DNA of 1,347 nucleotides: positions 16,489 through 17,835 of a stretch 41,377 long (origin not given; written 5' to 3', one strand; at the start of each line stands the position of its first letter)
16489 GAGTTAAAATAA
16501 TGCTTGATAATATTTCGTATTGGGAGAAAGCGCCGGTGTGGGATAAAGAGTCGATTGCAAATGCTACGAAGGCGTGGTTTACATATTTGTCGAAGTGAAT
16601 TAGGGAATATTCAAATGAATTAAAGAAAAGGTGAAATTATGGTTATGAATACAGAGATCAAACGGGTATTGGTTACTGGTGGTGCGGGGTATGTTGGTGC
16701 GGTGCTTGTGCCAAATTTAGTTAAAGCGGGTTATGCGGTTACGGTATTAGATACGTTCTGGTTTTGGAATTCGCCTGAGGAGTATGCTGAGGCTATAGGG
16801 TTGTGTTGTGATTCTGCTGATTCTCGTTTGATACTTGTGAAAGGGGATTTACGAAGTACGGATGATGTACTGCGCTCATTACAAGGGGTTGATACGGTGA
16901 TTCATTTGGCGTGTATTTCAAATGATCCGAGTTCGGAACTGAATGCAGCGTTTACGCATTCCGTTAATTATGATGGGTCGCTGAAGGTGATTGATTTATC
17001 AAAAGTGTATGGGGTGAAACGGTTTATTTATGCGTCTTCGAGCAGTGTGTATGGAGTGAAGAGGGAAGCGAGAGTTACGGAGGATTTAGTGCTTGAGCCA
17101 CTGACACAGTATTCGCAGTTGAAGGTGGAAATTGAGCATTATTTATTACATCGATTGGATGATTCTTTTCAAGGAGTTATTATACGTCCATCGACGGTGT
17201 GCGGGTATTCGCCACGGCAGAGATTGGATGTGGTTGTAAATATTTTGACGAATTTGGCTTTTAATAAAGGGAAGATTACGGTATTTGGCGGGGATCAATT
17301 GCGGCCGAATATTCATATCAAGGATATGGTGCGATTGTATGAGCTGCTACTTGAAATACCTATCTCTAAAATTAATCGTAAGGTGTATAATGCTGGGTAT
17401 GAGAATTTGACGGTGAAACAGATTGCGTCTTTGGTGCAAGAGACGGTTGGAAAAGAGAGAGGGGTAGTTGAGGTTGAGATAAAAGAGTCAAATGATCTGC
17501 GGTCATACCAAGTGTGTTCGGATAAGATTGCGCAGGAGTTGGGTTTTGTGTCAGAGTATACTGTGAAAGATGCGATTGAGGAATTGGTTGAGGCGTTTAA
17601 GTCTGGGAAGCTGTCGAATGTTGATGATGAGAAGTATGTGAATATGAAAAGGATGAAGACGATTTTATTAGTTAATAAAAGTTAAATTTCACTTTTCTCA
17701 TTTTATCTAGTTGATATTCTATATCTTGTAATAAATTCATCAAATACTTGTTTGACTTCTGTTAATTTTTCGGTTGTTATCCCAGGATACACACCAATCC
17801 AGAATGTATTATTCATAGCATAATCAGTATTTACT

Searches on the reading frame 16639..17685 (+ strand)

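Call 65: search_protein_families(library=pfam, proteins=[window:16639-17685:+], max_evalue=0.0001)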
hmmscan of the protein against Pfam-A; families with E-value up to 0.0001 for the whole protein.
window:16639-17685:+ (348 aa): 8 families
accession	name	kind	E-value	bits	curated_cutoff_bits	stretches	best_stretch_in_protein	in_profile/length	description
PF01370.27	Epimerase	-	7.8e-39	134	20.9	1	10-253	1-240/240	NAD dependent epimerase/dehydratase family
PF16363.11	GDP_Man_Dehyd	-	4.1e-28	99.2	27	1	11-315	1-331/332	GDP-mannose 4,6 dehydratase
PF01073.25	3Beta_HSD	-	1.9e-19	70.2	22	1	11-203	1-197/280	3-beta hydroxysteroid dehydrogenase/isomerase family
PF04321.23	RmlD_sub_bind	-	1.6e-11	44.3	27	1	9-274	2-235/287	RmlD substrate binding domain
PF13460.12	NAD_binding_10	-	3.1e-09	37.4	27.2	1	14-185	1-144/184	NAD(P)H-binding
PF07993.18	NAD_binding_4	-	9.4e-09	35.2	20.1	1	12-193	1-213/258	Male sterility protein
PF02719.21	Polysacc_synt_2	-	9e-08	32.1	20.2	1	10-134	1-128/293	Polysaccharide biosynthesis protein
PF05368.20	NmrA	-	1e-07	32.3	27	1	8-134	3-107/298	NmrA-like family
